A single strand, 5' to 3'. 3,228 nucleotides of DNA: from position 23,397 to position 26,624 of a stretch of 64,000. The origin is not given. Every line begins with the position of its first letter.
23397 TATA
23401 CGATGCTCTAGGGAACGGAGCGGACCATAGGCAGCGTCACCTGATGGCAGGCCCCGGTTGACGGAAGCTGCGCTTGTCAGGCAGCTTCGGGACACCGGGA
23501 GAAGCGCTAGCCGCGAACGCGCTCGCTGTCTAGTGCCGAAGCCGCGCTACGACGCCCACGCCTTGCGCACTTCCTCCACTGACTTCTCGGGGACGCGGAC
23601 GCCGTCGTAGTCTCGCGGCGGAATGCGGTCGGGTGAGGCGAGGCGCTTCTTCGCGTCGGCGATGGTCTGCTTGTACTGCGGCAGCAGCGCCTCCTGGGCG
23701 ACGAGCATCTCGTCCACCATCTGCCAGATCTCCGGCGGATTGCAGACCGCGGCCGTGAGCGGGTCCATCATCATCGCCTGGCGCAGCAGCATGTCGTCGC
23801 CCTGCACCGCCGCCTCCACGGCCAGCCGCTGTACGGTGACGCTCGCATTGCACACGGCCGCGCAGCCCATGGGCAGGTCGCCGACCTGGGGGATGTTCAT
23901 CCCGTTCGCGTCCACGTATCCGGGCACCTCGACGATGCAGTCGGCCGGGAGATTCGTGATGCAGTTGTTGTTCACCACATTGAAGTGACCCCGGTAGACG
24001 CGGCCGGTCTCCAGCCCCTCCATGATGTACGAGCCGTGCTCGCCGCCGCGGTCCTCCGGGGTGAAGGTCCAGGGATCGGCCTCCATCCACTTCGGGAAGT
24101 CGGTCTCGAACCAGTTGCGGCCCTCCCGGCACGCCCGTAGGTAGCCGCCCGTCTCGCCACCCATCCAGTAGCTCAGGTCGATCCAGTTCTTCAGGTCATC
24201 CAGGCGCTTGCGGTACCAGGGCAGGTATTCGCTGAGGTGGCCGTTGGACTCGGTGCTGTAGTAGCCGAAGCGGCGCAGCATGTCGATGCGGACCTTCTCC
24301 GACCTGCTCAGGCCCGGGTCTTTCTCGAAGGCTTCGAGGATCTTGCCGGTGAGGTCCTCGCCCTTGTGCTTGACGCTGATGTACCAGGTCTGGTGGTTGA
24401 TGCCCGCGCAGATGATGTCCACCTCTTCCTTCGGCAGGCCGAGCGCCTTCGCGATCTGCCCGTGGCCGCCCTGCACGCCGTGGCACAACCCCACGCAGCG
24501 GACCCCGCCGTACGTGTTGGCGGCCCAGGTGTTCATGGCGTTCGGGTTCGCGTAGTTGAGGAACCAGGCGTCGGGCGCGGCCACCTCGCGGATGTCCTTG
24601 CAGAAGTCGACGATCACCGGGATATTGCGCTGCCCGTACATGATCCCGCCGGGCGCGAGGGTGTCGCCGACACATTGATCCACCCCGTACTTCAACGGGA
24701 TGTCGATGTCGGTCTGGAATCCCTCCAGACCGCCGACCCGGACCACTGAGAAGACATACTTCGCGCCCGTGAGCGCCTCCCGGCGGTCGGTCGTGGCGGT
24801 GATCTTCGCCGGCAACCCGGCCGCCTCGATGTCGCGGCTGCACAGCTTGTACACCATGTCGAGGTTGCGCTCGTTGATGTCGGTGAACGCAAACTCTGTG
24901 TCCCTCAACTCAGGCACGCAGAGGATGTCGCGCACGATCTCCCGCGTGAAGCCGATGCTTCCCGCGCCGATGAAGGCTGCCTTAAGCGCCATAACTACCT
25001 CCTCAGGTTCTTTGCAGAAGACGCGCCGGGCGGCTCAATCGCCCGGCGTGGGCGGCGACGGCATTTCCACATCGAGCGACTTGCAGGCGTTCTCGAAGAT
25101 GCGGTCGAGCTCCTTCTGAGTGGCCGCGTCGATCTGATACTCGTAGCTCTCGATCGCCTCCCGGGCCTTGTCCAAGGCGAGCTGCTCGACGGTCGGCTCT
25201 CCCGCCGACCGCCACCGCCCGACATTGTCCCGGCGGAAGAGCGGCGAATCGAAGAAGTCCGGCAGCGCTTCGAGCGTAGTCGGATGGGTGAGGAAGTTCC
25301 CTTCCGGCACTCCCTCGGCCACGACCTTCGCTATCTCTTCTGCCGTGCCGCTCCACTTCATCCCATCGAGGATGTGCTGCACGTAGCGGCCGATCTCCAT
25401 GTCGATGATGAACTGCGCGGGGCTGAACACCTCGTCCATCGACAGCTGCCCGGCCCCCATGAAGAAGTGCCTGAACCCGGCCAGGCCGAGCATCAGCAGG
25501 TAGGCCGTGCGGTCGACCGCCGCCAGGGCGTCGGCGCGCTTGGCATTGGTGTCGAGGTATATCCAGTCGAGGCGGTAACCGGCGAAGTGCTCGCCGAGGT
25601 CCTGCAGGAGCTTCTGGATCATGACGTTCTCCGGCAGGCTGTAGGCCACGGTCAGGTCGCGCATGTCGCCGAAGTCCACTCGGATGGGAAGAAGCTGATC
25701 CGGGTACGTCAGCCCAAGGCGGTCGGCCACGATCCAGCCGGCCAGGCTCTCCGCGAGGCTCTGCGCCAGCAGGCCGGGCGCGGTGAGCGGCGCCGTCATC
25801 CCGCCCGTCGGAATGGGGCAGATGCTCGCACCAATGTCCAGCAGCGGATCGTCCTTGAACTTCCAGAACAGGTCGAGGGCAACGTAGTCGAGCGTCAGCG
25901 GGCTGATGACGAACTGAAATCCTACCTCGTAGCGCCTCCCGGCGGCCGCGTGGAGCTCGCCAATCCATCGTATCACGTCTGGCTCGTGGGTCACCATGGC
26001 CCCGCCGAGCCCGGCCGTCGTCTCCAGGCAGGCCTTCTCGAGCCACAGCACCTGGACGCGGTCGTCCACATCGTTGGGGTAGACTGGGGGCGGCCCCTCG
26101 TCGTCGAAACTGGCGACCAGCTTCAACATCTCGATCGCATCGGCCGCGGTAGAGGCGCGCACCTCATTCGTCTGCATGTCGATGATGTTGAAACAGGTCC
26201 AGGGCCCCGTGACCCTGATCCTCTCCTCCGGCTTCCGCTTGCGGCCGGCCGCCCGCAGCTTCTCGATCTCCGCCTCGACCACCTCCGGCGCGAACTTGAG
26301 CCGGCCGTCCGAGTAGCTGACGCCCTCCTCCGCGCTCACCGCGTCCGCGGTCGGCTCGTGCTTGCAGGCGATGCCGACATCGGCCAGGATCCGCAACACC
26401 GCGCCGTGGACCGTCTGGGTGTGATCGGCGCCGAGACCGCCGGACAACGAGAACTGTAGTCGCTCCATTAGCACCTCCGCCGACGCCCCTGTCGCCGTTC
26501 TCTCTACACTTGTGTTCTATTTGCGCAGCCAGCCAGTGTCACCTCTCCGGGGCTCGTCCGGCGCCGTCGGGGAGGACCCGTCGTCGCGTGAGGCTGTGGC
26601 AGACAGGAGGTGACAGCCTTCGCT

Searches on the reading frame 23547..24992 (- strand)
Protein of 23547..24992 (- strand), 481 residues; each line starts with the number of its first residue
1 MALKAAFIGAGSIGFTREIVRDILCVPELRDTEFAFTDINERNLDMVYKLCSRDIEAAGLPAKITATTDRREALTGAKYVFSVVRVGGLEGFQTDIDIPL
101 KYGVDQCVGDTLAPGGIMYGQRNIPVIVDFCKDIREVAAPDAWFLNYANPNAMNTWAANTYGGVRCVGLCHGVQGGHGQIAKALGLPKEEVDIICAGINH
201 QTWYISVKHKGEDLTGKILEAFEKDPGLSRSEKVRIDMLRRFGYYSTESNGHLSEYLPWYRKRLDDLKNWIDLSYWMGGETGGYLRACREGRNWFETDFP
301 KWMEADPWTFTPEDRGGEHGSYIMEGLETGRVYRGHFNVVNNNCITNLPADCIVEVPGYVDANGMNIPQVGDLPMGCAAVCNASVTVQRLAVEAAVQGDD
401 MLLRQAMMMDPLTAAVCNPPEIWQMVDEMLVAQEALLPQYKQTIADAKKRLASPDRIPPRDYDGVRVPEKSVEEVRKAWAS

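Call 7: search_protein_families(library=pfam, proteins=[window:23547-24992:-], max_evalue=0.01)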
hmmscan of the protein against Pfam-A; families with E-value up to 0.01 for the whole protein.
window:23547-24992:- (481 aa): 2 families
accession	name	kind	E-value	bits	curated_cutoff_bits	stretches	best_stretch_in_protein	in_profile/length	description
PF11975.13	Glyco_hydro_4C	-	9.2e-51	173.3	24.1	1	195-413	1-211/211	Family 4 glycosyl hydrolase C-terminal domain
PF02056.22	Glyco_hydro_4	-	3.8e-50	170.4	23.2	1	4-185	1-182/183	Family 4 glycosyl hydrolase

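Call 53: list_cluster_members(proteins=[P0121, P0001, window:23547-24992:-, window:19147-20082:+, P0003])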
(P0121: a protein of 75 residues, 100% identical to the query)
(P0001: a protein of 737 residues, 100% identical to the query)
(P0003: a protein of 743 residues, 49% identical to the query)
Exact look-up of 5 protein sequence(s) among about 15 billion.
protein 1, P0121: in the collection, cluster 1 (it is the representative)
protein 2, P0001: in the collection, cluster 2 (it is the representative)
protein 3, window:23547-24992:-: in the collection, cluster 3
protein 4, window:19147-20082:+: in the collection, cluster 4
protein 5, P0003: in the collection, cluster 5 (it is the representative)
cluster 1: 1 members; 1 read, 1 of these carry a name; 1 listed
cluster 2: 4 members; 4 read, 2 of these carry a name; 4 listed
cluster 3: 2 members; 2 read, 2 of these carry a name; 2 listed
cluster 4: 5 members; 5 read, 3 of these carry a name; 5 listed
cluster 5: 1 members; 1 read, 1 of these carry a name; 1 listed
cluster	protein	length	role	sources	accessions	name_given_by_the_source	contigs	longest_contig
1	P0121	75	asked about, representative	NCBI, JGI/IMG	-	hypothetical protein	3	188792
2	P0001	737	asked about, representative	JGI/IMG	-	radical SAM superfamily enzyme YgiQ (UPF0313 family)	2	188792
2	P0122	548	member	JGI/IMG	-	radical SAM superfamily enzyme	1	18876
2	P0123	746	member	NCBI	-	-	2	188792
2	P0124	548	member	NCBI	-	-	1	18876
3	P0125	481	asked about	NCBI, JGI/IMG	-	alpha-galactosidase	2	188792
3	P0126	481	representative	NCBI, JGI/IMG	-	alpha-galactosidase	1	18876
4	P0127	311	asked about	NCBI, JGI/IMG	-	fructose/tagatose bisphosphate aldolase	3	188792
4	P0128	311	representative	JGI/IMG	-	fructose/tagatose bisphosphate aldolase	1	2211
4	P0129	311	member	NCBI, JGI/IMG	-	ketose-bisphosphate aldolase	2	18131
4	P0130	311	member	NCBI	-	-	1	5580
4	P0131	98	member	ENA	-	-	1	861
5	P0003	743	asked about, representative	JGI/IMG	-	radical SAM superfamily enzyme YgiQ (UPF0313 family)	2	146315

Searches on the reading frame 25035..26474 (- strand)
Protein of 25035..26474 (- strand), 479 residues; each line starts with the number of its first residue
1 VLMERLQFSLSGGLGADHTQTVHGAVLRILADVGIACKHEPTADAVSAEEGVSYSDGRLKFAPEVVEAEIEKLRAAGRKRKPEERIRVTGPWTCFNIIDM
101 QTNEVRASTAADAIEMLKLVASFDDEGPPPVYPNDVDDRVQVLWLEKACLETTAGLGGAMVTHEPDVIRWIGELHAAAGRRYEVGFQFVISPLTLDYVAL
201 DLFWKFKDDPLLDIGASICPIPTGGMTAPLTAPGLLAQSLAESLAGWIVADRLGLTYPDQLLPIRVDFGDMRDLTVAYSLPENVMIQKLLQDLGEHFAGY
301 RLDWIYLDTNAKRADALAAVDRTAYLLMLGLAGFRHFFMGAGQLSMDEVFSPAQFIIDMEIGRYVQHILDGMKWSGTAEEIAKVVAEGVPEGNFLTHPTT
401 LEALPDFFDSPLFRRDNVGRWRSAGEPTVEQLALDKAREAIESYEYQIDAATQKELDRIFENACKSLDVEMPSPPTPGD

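Call 7: search_protein_families(library=pfam, proteins=[window:25035-26474:-], max_evalue=0.01)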
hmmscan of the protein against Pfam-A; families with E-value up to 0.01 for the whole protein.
window:25035-26474:- (479 aa): 1 family
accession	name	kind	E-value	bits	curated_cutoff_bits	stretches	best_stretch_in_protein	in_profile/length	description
PF06253.16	MTTB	-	3.8e-31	108.1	25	1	14-457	34-489/500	Trimethylamine methyltransferase (MTTB)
